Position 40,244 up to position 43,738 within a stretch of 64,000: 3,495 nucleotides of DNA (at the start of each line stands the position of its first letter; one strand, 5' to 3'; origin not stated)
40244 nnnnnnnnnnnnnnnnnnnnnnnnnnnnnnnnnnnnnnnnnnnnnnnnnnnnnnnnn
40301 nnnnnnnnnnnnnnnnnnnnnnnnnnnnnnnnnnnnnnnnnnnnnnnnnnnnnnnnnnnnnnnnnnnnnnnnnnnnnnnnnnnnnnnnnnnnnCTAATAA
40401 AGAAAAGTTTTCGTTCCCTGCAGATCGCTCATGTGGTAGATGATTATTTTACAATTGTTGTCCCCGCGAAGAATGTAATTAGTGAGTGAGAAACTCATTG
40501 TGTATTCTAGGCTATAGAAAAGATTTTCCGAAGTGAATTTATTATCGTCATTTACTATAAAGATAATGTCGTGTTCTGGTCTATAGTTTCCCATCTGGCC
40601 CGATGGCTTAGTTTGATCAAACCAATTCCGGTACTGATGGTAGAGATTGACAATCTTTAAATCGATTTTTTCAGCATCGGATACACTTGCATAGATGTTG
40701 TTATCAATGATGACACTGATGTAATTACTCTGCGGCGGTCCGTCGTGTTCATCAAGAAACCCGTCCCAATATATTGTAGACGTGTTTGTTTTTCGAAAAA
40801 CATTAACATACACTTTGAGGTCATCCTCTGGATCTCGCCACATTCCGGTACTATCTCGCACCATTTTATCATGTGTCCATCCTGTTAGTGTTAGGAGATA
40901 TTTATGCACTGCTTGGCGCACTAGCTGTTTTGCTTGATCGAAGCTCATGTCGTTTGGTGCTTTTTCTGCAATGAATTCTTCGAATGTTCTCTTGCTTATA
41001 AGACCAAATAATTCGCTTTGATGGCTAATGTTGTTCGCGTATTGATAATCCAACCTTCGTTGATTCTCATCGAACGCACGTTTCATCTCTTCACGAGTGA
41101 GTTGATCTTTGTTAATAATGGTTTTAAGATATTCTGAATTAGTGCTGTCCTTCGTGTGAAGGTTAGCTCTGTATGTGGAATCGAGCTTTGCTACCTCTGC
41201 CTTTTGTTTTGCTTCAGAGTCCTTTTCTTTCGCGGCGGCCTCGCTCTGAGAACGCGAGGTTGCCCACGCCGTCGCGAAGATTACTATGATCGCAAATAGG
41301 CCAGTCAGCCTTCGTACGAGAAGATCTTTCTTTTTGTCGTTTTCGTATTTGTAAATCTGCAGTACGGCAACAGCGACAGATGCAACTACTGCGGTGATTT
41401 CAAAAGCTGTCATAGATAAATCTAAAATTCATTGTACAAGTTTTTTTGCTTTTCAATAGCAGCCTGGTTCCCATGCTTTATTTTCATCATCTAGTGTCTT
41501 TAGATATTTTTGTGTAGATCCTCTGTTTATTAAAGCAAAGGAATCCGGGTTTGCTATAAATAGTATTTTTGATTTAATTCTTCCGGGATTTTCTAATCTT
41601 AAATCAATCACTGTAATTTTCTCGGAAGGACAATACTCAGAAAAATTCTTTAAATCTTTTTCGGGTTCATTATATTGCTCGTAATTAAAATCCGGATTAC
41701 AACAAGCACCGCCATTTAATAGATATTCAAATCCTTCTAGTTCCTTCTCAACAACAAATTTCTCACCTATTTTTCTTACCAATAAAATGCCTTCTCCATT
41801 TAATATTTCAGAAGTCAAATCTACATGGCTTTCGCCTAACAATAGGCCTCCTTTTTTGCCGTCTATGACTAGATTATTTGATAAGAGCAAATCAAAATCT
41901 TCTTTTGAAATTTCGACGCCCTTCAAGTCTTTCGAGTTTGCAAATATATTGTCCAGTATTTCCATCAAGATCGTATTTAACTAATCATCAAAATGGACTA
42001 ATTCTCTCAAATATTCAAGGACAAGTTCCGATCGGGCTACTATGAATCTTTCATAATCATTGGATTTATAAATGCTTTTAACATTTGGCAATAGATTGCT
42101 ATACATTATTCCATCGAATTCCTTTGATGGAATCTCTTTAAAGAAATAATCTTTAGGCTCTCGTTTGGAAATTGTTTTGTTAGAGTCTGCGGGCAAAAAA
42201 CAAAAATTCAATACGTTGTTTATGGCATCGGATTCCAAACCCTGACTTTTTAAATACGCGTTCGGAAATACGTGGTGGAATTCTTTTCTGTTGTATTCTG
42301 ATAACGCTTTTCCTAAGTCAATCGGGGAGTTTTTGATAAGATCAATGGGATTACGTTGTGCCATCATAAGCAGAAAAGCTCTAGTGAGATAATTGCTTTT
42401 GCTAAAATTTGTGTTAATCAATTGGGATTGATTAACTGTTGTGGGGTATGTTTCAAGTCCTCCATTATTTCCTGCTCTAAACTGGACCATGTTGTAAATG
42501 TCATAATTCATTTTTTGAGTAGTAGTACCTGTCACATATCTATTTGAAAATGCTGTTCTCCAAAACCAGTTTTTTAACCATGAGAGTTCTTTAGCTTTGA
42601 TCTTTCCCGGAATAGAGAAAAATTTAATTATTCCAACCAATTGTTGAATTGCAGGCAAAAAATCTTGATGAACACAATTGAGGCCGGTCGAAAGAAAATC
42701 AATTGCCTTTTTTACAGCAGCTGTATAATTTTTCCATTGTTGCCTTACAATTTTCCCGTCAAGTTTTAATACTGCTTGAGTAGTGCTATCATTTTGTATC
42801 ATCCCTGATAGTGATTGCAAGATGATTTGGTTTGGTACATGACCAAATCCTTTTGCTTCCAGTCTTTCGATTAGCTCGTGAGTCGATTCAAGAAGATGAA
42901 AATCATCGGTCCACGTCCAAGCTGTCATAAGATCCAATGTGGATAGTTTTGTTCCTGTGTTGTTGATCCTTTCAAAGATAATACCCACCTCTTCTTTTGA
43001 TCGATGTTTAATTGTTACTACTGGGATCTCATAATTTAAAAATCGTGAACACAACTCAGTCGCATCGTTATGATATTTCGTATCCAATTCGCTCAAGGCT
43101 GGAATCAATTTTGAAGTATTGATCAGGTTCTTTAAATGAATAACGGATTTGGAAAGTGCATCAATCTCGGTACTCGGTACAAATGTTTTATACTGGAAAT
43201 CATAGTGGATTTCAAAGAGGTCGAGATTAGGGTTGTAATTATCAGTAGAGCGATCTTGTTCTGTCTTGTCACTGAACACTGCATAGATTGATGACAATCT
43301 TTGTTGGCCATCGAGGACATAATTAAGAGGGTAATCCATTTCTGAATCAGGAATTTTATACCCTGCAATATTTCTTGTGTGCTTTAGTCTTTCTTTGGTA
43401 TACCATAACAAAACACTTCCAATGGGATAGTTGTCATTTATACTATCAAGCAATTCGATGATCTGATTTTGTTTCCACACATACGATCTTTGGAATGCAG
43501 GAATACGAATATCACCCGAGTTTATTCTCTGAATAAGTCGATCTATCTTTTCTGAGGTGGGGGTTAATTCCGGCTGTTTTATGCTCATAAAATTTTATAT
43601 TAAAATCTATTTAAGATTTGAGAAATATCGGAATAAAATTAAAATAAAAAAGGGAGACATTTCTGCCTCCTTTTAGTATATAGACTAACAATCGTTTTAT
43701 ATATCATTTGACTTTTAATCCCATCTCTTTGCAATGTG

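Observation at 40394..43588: Three-gene DUF262-nuclease / 171-aa / two-TM-protein operon as a candidate defence system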

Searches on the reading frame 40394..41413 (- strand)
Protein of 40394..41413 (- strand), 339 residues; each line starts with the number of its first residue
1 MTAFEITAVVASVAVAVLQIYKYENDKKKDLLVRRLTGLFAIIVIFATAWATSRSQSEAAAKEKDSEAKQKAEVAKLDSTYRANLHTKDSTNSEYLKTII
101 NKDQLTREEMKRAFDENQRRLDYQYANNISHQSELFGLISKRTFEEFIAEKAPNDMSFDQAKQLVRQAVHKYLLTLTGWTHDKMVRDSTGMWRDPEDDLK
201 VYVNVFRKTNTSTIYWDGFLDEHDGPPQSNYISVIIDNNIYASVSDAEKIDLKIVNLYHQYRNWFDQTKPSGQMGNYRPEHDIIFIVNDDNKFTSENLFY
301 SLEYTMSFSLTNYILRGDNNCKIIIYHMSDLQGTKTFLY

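Call 3: search_protein_families(library=pfam, proteins=[window:40394-41413:-], max_evalue=1)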
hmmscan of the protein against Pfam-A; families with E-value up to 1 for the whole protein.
window:40394-41413:- (339 aa): 5 families
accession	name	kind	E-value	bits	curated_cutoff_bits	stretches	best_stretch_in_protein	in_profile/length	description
PF17085.10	UCMA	-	0.037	14.5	27.6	1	40-125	15-100/134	Unique cartilage matrix associated protein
PF02885.22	Glycos_trans_3N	-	0.11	12.6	26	1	94-116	2-24/63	Glycosyl transferase family, helical bundle domain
PF03348.21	Serinc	-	0.23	10.8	24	1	41-126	292-368/434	Serine incorporator (Serinc)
PF25323.1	6TM_PilS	-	0.24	11.5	27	1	7-63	128-186/189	PilS-like transmembrane domain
PF12685.13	SpoIIIAH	-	0.57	10.5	30.6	0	6-118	6-124/191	SpoIIIAH-like protein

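Call 4: search_protein_families(library=padloc, proteins=[window:40394-41413:-], max_evalue=1)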
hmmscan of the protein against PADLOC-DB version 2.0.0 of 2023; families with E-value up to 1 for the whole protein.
window:40394-41413:- (339 aa): 0 families

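Call 5: search_protein_families(library=ncbifam, proteins=[window:40394-41413:-], max_evalue=1)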
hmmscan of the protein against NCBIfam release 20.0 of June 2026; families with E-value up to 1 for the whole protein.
window:40394-41413:- (339 aa): 4 families
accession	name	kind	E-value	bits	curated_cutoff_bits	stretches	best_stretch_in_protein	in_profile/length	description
TIGR03752.1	conj_TIGR03752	hypoth_equivalog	0.012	14.9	241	1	36-122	9-87/471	TIGR03752 family integrating conjugative element protein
TIGR03943.1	TIGR03943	equivalog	0.066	12.6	88.8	1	4-99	16-120/221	TIGR03943 family putative permease subunit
TIGR01446.1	DnaD_dom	domain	0.11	12.8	24.95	1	81-129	5-56/73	DnaD domain protein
NF007454.0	PRK10019.1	subfamily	0.17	11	195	1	6-139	63-190/283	nickel/cobalt efflux transporter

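Call 10: find_homologous_proteins(query=window:40394-41413:-)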
Query window:40394-41413:- (339 aa): 5 proteins with E <= 0.001 among 1141 candidates.
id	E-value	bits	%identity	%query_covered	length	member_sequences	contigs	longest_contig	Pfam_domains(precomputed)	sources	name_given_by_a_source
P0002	1.8e-223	759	100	100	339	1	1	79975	-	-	-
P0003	7.4e-163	559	74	100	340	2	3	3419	-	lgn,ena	-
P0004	4.1e-96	340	50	100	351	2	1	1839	-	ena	-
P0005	7.7e-89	316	49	99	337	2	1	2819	-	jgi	-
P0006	1.4e-61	227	44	86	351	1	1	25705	-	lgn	-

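Call 12: find_encoding_contigs(protein=P0003, flank=10000)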
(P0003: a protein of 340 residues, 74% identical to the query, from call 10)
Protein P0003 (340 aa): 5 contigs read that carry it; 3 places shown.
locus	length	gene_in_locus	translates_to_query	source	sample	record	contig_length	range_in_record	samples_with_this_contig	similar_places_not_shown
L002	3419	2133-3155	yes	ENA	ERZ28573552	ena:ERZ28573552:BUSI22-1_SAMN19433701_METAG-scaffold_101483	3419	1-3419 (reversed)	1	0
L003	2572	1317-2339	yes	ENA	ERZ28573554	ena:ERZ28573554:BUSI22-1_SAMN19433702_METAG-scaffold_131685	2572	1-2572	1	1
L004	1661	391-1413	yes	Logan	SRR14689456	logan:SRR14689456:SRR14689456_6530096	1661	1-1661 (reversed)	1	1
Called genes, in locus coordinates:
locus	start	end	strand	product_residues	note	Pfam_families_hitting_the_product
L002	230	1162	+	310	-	PF08808:RES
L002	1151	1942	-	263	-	-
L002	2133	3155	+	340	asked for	-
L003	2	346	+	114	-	?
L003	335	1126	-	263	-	-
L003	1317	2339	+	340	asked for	-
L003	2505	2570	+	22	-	?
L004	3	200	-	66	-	?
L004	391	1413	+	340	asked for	-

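Call 13: find_encoding_contigs(protein=P0006, flank=10000)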
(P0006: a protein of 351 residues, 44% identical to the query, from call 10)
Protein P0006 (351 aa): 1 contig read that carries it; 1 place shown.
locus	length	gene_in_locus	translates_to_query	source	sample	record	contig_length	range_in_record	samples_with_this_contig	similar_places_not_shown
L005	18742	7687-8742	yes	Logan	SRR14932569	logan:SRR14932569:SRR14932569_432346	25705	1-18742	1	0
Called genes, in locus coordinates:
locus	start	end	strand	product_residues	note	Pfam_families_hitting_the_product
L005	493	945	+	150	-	-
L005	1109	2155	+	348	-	PF04326:SLFN_AlbA_2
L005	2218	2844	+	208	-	-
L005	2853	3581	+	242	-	-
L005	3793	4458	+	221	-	-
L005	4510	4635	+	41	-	-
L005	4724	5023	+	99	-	-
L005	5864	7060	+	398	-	PF06114:Peptidase_M78 (weak)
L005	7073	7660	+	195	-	PF10546:P63C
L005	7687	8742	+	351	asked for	-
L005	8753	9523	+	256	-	-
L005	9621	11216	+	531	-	PF02463:SMC_N, PF13175:AAA_15, PF13476:AAA_23 (weak), PF13304:AAA_21 (weak), PF13175:AAA_15, PF13304:AAA_21, PF20469:OLD-like_TOPRIM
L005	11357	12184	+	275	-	-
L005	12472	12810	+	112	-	PF12728:HTH_17 (weak)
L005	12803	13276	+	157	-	-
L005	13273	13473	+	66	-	-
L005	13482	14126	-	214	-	PF00929:RNase_T (weak), PF00533:BRCT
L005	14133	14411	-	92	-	PF00929:RNase_T (weak)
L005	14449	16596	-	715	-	PF00270:DEAD, PF00271:Helicase_C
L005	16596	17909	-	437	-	PF10923:BrxC_BrxD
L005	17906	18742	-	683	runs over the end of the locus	PF15615:TerB_C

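Call 14: find_encoding_contigs(protein=P0004, flank=10000)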
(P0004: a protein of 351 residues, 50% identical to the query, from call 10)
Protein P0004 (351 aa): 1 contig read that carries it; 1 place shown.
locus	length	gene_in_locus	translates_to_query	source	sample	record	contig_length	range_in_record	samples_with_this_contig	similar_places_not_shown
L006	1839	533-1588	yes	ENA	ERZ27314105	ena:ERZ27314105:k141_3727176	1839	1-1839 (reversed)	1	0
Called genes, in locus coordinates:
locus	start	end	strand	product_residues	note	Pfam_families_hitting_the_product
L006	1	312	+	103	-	?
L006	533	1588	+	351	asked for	-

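Call 15: find_encoding_contigs(protein=P0005, flank=10000)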
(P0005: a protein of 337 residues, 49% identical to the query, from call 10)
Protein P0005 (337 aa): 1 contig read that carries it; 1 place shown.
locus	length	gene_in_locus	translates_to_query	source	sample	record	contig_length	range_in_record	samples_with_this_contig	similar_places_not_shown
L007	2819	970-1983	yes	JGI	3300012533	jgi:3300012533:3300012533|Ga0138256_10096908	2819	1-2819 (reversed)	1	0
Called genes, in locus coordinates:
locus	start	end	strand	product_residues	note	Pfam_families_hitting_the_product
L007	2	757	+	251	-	?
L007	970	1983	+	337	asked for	-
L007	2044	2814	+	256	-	-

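Call 53: predict_structure(alignment_id=A1)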
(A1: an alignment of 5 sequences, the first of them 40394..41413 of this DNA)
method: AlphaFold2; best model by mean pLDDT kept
length: 339 residues; sequences in the alignment: 5
mean_pLDDT: 58.4   pTM: 0.47
mean pLDDT of the five models: 58.4, 57.0, 54.5, 42.7, 40.5
residues with pLDDT >= 90: 3; 70-90: 83; 50-70: 142; < 50: 111
segments of 3 or more residues with pLDDT < 50: 81-103, 120-143, 186-190, 200-228, 270-276, 308-319
pLDDT, mean of each block of 10 residues (from residue 1): 58 62 54 66 63 53 64 61 43 40 51 55 34 32 54 74 82 70 48 51 36 32 45 80 68 76 64 49 86 83 62 43 86 62
secondary structure, 60 per line:
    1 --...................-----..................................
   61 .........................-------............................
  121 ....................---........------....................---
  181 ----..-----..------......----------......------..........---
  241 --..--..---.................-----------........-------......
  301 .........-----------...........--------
elements in order: H3-21 H27-85 H93-140 H144-151 H158-177 E200-205 E216-221 E228-237 H252-268 E280-287 H295-309 E321-327 H328-331

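Call 56: search_protein_families(library=phrogs, proteins=[window:40394-41413:-], max_evalue=0.01)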
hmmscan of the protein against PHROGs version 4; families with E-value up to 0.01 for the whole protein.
window:40394-41413:- (339 aa): 0 families

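Call 63: find_related_loci(query=A1, collection=metagenome_contigs, flank=6000)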
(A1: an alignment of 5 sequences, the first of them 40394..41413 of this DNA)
Query A1 (339 aa) in metagenome_contigs; peptide patterns used: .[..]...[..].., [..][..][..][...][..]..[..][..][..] (x = any residue, [..] = any of these).
218 stretches matched a pattern; 1 encode a relative of the query (tblastn E <= 1e-3); 1 distinct loci.
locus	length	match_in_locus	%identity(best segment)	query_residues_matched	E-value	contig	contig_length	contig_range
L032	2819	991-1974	49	1-337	4e-103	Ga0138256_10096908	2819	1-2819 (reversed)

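Call 64: find_related_loci(query=A1, collection=viral_contigs, flank=6000)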
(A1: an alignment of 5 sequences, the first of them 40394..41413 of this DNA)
Query A1 (339 aa) in viral_contigs; peptide patterns used: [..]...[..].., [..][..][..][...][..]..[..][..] (x = any residue, [..] = any of these).
89 stretches matched a pattern, but none encodes a relative of the query by tblastn (E <= 1e-3).

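Call 78: fold_search(model_id=the predicted structure, library=pdb)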
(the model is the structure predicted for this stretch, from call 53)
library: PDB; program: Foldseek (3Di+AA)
matches with E <= 10: 369; with E <= 0.001: 0
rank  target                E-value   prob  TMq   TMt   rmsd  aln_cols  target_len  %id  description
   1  8ti8_A                1.6e-01  0.12  0.17  0.22  18.6       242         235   10  CryoEM structure of Shedu from Bacillus cereus (released 2024-07-31)
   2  8asv_H                3.5e-01  0.12  0.12  0.16  11.1        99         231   13  Cryo-EM structure of yeast Elongator complex (released 2022-12-07)
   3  4p0p_A                3.5e-01  0.10  0.14  0.16   9.8       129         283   12  Crystal structure of Human Mus81-Eme1 in complex with 5'-flap DNA, and Mg2+ (released 2014-05-28)
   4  7stb_E                3.5e-01  0.07  0.09  0.09  10.6       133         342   12  Closed state of Rad24-RFC:9-1-1 bound to a 5' ss/dsDNA junction (released 2022-03-23)
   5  5liz                  3.9e-01  0.21  0.16  0.10   8.6       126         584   11  The structure of Nt.BspD6I nicking endonuclease with all cysteines mutated by serine residues at 0.19 nm resolution . (released 2017-08-02)
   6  1fok_A                4.2e-01  0.11  0.19  0.13  13.8       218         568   10  STRUCTURE OF RESTRICTION ENDONUCLEASE FOKI BOUND TO DNA (released 1997-12-03)
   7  8vxy_A                4.5e-01  0.08  0.18  0.23  17.6       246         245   10  Structure of HamA(E138A,K140A)B-plasmid DNA complex from the Escherichia coli Hachiman defense system (released 2024-03-13)
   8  8ti8_C                4.5e-01  0.08  0.17  0.21  19.4       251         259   10  CryoEM structure of Shedu from Bacillus cereus (released 2024-07-31)
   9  8ps5_A                4.5e-01  0.06  0.16  0.14  17.6       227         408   14  Escherichia coli SduA complex bound to DNA (released 2025-01-22)
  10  2eg5_A                6.2e-01  0.25  0.16  0.16   6.9       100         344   14  The structure of xanthosine methyltransferase (released 2007-05-01)
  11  6ces_C                7.0e-01  0.13  0.13  0.15   7.3       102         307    9  Cryo-EM structure of GATOR1-RAG (released 2018-03-28)
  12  9ukr_A                7.0e-01  0.08  0.11  0.06   9.4        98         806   11  Crystal structure of glycogen phosphorylase from E. coli in complex with AMP (released 2026-02-18)
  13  7n2x                  7.0e-01  0.07  0.12  0.18   8.7       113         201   12  The crystal structure of an FMN-dependent NADH:quinone oxidoreductase, AzoR from Escherichia coli (released 2022-08-31)
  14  2eg5_G                7.5e-01  0.23  0.16  0.16   6.9       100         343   14  The structure of xanthosine methyltransferase (released 2007-05-01)
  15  8fs4_E                7.9e-01  0.11  0.15  0.15  11.2       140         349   13  Structure of S. cerevisiae Rad24-RFC loading the 9-1-1 clamp onto a 10-nt gapped DNA in step 2 (open 9-1-1 ring and fl (released 2023-06-14)
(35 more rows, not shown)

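Call 81: search_dna_similar(query=window:40394-41413:-, collection=phages, mode=protein, max_rows=8, max_evalue=0.001)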
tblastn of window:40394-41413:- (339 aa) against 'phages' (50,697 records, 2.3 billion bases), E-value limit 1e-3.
No match.

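Call 84: search_dna_similar(query=window:40394-41413:-, collection=plasmids, mode=protein, max_rows=8, max_evalue=0.001)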
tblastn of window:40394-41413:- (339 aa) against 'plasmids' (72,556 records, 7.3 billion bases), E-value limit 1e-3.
No match.

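Call 93: search_solved_structures(query=A1, max_evalue=10)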
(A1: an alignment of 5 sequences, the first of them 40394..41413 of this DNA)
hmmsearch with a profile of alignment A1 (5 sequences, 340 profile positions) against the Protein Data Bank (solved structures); distinct sequences matched with E-value up to 10: 2.
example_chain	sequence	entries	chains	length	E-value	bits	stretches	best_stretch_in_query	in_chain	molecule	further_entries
2wss_T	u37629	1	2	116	0.27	13.3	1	68-165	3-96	ATP SYNTHASE SUBUNIT B, MITOCHONDRIAL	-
2i6x_A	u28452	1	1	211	0.61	12.2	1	264-296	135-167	Hydrolase, haloacid dehalogenase-like family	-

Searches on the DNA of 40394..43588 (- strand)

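Call 80: search_dna_similar(query=window:40394-43588:-, collection=plasmids, mode=distant, max_rows=8)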
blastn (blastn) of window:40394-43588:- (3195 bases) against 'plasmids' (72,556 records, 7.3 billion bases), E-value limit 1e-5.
No match.
